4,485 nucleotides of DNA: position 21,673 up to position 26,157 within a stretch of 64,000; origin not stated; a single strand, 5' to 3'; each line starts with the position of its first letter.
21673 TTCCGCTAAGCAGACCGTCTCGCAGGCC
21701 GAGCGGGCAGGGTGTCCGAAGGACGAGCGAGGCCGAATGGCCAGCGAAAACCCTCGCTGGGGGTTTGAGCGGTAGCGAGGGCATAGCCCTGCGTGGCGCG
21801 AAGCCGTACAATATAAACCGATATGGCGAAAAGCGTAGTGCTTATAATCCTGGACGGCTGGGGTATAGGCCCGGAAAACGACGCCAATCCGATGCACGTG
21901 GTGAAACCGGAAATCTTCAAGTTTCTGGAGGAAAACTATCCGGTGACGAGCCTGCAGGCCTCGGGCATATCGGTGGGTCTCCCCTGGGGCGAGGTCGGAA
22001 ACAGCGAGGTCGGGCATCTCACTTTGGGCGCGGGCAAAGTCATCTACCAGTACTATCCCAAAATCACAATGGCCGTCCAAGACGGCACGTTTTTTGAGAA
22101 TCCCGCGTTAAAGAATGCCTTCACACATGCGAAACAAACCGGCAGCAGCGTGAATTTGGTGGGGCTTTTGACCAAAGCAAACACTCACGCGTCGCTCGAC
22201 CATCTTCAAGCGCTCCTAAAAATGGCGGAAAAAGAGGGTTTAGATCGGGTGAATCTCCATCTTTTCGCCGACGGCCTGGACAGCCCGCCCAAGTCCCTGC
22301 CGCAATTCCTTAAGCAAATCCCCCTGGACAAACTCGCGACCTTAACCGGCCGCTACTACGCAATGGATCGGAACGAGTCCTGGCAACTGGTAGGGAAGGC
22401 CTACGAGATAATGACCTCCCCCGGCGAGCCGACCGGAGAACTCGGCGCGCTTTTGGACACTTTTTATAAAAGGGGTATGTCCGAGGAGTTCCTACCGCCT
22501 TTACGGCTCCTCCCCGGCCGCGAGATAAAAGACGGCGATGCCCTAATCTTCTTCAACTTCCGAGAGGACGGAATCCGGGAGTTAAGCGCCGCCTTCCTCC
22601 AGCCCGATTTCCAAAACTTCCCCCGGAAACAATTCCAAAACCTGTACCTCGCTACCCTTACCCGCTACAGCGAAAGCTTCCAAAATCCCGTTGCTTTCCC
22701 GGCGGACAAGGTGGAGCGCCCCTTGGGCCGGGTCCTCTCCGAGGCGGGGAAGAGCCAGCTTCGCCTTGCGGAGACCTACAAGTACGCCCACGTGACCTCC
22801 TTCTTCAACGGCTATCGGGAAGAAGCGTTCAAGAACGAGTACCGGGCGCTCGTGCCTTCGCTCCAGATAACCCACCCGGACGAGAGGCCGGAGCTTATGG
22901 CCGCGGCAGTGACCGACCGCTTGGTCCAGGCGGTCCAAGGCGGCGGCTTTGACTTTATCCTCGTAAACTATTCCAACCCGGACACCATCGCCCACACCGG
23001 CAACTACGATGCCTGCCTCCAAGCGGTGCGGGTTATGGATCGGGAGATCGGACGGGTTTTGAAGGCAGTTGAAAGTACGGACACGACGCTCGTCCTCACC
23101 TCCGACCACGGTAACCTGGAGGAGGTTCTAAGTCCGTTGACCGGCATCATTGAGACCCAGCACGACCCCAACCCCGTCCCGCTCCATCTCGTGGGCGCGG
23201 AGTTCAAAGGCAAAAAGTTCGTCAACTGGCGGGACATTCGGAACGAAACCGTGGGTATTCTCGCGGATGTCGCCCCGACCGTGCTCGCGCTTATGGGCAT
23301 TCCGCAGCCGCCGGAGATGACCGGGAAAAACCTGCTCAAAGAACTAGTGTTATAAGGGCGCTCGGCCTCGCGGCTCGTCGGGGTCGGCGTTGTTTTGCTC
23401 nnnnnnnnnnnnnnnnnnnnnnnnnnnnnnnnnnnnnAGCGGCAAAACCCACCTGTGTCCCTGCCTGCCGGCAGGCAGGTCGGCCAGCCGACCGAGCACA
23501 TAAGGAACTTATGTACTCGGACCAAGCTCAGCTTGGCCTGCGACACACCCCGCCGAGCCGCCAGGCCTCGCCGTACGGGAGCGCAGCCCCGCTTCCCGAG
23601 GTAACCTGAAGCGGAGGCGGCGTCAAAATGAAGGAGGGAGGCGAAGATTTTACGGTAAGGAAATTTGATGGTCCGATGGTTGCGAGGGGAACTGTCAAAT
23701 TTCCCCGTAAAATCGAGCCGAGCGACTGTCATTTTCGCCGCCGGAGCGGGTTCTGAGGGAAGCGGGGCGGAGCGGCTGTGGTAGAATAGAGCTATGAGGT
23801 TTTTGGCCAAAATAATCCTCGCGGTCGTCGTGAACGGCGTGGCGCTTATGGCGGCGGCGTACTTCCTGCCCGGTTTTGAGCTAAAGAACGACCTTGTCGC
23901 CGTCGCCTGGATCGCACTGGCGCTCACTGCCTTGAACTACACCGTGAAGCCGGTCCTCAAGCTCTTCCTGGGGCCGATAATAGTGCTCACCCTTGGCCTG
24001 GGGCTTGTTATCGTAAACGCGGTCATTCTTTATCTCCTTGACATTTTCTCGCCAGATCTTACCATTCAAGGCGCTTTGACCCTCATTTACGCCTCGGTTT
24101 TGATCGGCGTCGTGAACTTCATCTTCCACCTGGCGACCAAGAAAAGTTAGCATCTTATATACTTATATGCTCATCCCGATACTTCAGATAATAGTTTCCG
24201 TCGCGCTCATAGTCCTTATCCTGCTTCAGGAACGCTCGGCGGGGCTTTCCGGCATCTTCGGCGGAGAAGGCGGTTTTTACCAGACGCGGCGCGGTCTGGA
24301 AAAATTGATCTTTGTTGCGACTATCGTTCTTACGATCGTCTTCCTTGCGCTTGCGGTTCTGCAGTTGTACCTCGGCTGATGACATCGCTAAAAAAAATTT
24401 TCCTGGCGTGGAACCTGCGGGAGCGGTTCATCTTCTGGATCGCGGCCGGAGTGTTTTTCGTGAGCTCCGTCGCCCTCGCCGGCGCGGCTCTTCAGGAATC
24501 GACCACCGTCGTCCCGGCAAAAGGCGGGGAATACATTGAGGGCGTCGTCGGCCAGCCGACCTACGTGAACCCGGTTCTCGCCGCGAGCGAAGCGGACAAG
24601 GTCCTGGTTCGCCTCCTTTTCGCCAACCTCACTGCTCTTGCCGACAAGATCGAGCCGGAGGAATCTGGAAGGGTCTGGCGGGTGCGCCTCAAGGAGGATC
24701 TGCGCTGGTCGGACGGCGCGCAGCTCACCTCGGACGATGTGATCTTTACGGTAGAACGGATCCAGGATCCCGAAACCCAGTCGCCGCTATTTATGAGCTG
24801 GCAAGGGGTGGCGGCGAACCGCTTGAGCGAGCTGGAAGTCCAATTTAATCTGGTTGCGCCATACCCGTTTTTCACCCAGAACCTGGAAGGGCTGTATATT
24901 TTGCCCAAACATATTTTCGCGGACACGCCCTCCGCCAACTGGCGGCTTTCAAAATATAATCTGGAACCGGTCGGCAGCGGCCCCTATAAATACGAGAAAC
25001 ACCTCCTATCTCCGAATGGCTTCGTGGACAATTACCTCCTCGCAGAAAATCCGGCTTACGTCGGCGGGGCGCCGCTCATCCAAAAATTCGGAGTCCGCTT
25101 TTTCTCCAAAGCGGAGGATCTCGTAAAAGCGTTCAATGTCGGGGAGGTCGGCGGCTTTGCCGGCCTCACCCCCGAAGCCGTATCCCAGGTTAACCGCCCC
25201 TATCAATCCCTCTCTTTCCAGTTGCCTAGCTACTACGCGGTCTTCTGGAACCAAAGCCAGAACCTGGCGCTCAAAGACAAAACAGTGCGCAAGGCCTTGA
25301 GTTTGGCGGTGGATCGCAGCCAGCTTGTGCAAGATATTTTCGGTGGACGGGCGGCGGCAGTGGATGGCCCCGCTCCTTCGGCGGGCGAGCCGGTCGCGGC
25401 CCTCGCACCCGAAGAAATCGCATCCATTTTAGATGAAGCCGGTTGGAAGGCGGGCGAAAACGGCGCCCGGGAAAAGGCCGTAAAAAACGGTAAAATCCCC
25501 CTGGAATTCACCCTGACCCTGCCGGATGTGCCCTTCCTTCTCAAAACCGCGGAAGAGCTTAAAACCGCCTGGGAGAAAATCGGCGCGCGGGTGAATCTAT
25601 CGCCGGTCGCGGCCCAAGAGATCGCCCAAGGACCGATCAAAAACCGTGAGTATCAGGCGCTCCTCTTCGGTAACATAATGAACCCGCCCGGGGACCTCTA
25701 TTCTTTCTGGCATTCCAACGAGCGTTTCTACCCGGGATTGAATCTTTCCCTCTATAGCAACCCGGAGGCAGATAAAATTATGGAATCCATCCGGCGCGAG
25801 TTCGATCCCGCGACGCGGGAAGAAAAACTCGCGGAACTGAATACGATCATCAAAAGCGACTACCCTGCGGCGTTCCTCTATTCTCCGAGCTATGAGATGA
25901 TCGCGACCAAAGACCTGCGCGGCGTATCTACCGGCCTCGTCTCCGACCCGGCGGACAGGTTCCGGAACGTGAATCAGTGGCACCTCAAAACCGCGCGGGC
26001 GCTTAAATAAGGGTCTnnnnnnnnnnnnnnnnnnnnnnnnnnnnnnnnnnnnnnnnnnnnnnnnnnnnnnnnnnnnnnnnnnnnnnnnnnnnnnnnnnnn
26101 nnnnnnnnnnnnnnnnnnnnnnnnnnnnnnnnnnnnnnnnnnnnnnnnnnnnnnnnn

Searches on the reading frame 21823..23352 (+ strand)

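Call 11: search_protein_families(library=pfam, proteins=[window:21823-23352:+], max_evalue=0.001)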
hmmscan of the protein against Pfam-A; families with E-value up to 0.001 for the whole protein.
window:21823-23352:+ (510 aa): 4 families
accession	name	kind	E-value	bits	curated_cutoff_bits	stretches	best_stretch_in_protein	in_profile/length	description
PF01676.23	Metalloenzyme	-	1.2e-61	208.8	24.3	1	3-494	1-251/252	Metalloenzyme superfamily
PF06415.18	iPGM_N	-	9.6e-54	182.6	27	1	81-284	1-217/217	BPG-independent PGAM N-terminus (iPGM_N)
PF01663.27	Phosphodiest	-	1.9e-07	31.5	23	1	330-430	120-220/342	Type I phosphodiesterase / nucleotide pyrophosphatase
PF00884.28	Sulfatase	-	7.6e-06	25.9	25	1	386-493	200-301/301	Sulfatase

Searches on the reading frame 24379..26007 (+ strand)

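Call 11: search_protein_families(library=pfam, proteins=[window:24379-26007:+], max_evalue=0.001)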
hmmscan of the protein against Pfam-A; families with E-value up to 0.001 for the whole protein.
window:24379-26007:+ (543 aa): 1 family
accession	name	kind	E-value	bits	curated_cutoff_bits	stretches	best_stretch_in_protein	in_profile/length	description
PF00496.27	SBP_bac_5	-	1.9e-57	195.5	32.4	1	86-445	5-362/368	Bacterial extracellular solute-binding proteins, family 5 Middle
